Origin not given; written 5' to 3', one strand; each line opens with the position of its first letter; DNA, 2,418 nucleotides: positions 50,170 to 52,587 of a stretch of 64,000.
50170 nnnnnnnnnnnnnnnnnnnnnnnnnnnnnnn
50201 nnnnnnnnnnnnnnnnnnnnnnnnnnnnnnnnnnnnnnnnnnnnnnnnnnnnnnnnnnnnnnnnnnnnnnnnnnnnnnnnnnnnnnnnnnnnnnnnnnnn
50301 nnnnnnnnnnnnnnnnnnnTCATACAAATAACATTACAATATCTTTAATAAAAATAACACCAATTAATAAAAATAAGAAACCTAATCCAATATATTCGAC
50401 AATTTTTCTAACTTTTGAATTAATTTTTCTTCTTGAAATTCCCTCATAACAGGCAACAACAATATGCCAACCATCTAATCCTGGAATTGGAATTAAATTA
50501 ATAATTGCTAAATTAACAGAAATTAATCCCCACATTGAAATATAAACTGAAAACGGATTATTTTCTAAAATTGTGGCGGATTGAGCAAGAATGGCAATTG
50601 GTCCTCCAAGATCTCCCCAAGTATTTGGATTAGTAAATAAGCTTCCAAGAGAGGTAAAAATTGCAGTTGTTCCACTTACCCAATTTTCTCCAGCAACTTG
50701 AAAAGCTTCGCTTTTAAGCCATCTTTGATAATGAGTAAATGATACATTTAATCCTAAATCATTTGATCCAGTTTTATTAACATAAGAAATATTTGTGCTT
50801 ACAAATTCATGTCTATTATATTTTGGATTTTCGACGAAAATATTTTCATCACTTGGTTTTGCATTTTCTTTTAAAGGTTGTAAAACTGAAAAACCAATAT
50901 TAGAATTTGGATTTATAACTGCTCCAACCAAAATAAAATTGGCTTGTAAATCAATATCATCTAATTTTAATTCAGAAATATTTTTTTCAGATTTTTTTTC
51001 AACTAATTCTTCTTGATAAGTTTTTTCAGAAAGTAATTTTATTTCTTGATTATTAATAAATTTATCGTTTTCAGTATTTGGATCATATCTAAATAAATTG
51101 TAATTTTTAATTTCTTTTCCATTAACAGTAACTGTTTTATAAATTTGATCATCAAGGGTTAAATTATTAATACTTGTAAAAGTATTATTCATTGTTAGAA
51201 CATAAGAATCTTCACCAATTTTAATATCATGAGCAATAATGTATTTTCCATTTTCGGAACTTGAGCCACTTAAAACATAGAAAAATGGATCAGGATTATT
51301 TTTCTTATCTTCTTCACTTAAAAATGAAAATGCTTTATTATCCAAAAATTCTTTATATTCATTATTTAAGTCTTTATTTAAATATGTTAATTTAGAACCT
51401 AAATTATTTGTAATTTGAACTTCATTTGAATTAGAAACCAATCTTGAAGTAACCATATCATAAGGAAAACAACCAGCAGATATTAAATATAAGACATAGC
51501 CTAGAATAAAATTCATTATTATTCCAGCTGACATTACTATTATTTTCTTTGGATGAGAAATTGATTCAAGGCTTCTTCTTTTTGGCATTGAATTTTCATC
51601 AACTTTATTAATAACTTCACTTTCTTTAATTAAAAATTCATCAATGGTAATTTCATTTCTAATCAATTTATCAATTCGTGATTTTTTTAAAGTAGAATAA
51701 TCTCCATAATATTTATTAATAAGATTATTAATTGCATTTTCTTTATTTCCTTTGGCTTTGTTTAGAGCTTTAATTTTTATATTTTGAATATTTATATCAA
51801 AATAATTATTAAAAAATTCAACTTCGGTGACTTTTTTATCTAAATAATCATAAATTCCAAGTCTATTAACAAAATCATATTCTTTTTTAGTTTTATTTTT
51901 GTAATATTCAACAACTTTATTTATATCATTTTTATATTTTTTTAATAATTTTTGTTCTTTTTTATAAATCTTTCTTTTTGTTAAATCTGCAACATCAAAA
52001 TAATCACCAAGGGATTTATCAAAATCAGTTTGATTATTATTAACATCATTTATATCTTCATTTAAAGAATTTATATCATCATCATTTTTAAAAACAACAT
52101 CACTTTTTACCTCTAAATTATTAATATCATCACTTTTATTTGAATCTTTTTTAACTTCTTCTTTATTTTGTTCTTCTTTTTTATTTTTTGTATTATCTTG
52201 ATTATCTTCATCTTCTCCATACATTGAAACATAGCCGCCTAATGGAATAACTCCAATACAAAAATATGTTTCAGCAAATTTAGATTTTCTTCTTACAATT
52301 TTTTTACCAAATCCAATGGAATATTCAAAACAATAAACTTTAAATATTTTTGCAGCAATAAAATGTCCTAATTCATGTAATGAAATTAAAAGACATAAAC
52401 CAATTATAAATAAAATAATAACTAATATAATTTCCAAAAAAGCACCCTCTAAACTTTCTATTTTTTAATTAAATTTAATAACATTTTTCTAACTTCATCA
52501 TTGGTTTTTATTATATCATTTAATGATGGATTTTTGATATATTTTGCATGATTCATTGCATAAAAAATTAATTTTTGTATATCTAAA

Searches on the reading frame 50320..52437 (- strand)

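Call 56: search_protein_families(library=pfam, proteins=[window:50320-52437:-], max_evalue=0.0001)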
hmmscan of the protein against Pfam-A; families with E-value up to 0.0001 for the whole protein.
window:50320-52437:- (705 aa): 1 family
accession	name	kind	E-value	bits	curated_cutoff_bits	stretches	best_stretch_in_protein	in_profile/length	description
PF02163.28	Peptidase_M50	-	2.7e-49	167.9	27.2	1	10-691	2-221/221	Peptidase family M50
